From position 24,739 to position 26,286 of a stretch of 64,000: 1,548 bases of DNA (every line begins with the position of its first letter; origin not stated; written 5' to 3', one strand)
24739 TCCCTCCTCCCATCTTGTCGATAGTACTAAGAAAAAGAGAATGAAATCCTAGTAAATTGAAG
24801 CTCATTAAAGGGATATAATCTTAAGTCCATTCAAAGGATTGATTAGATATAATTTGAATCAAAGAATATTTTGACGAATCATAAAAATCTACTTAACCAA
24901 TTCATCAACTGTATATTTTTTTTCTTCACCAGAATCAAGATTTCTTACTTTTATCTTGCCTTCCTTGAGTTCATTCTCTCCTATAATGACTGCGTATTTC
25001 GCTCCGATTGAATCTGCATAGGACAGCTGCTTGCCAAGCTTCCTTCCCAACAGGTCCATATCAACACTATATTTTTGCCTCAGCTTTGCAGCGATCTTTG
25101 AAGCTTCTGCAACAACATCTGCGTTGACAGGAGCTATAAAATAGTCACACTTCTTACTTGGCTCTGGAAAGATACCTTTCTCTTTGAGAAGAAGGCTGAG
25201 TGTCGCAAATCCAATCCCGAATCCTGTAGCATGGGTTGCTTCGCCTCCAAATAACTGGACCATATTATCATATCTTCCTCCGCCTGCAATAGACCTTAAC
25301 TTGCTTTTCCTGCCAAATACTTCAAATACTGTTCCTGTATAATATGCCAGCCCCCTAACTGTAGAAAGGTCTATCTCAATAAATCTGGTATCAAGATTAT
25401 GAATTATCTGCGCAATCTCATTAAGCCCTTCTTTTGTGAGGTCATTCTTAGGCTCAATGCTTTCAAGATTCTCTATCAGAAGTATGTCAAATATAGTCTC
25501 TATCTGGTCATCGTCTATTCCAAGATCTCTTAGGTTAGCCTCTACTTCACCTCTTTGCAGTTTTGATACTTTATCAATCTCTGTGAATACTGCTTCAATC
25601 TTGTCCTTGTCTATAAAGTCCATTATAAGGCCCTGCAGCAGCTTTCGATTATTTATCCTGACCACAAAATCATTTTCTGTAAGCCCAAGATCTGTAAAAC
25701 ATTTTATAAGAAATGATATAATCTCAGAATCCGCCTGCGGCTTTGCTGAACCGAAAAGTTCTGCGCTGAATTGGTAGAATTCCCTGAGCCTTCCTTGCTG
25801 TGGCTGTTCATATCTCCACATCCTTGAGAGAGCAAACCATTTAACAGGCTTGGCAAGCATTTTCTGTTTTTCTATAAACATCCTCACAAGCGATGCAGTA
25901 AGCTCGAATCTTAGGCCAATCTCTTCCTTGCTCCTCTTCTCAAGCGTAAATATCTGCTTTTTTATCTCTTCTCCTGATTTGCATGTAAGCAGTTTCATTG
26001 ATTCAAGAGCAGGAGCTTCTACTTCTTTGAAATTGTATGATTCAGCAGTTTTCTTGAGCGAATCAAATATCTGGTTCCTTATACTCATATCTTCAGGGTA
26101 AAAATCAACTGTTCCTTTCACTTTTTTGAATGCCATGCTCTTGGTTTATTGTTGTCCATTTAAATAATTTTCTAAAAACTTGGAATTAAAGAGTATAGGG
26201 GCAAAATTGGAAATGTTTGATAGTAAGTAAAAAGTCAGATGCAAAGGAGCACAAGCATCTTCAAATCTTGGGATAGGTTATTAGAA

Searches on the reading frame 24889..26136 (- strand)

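Call 30: search_protein_families(library=pfam, proteins=[window:24889-26136:-], max_evalue=0.001)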
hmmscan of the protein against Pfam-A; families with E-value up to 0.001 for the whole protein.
window:24889-26136:- (415 aa): 5 families
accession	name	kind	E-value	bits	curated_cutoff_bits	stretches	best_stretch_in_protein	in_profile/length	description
PF13393.11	tRNA-synt_His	-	2.5e-46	158.8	25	1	8-309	1-304/308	Histidyl-tRNA synthetase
PF03129.25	HGTP_anticodon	-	1.5e-18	67.2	21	1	333-415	3-89/94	Anticodon binding domain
PF00587.30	tRNA-synt_2b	-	1.2e-09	38.9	29.3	1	63-190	1-128/179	tRNA synthetase class II core domain (G, H, P, S and T)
PF00152.25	tRNA-synt_2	-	3.8e-05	23.3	25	1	15-127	20-121/308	tRNA synthetases class II (D, K and N)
PF01409.25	tRNA-synt_2d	-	0.00052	20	19.8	0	19-125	18-130/246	tRNA synthetases class II core domain (F)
